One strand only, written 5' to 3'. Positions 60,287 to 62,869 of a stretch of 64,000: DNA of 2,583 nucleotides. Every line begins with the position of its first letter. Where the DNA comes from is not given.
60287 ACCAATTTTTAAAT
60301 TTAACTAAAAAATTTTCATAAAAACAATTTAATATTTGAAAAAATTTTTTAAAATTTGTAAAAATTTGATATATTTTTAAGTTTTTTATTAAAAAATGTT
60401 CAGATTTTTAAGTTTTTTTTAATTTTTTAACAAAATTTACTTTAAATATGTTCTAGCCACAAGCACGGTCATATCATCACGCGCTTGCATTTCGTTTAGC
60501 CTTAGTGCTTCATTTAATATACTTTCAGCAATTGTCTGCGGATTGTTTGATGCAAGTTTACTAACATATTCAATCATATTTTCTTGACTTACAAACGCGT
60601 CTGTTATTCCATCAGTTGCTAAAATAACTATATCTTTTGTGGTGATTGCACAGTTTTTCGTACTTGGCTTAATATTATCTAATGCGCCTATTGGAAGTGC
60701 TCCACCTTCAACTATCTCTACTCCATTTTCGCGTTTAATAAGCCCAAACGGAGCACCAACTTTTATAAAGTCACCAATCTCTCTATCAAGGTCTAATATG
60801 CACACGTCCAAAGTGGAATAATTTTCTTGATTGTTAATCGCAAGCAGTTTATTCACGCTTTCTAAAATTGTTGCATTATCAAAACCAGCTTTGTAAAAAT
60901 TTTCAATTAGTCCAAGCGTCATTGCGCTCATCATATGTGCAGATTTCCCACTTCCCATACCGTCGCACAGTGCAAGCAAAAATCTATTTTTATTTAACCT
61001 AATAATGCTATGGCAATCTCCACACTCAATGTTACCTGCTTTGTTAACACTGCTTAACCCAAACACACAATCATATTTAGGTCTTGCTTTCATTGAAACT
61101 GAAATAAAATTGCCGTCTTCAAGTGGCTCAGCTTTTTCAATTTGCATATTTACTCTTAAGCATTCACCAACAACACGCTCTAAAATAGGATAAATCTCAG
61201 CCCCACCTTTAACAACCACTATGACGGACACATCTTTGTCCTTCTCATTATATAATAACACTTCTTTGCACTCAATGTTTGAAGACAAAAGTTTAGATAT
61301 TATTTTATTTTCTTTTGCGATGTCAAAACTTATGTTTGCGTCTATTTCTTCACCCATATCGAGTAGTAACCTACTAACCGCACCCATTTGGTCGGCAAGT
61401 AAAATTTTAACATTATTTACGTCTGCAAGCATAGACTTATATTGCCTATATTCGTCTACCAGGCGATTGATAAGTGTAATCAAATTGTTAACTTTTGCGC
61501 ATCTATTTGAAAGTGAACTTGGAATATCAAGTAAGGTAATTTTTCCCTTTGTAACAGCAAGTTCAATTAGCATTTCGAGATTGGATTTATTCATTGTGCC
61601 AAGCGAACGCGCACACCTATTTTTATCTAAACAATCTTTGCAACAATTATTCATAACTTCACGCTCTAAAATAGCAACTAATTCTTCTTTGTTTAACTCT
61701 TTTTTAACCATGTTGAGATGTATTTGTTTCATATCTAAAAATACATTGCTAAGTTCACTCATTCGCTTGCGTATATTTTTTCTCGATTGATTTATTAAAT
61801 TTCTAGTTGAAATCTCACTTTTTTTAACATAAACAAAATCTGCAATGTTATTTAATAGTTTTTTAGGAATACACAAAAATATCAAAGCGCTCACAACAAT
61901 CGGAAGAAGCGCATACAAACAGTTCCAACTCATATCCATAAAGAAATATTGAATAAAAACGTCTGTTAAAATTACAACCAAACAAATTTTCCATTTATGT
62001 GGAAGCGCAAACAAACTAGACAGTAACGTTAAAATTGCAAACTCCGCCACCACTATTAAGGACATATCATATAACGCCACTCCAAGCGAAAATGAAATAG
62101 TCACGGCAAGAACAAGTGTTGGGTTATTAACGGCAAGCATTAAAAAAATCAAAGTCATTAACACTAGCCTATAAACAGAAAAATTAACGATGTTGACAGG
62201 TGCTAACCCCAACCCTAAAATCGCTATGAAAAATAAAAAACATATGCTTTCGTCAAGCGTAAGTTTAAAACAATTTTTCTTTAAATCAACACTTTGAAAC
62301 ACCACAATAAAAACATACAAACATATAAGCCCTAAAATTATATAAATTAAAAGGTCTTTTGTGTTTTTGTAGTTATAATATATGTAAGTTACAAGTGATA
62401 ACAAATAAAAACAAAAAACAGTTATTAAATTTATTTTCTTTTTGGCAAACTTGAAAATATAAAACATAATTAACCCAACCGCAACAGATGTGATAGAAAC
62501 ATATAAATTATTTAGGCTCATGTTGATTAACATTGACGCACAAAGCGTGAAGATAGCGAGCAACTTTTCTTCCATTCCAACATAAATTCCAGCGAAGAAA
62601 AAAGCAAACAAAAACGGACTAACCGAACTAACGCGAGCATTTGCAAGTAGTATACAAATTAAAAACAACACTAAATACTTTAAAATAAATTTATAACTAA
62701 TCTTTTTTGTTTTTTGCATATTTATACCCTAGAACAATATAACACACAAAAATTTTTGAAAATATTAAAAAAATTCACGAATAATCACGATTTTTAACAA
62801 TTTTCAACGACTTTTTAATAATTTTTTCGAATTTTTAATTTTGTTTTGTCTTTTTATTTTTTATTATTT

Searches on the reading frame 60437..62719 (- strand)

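Call 101: search_protein_families(library=pfam, proteins=[window:60437-62719:-], max_evalue=0.001)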
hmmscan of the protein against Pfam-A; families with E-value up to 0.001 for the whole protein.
window:60437-62719:- (760 aa): 3 families
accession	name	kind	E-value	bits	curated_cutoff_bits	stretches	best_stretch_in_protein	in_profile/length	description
PF19732.4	SpoIIE_N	-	4.9e-34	118.3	27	1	5-563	31-603/605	Stage II sporulation protein E N-terminal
PF07228.17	SpoIIE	-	5.4e-31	108.5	25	1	577-757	2-191/192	Stage II sporulation protein E (SpoIIE)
PF13672.11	PP2C_2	-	2.6e-05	24.3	24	0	562-619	8-64/209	Protein phosphatase 2C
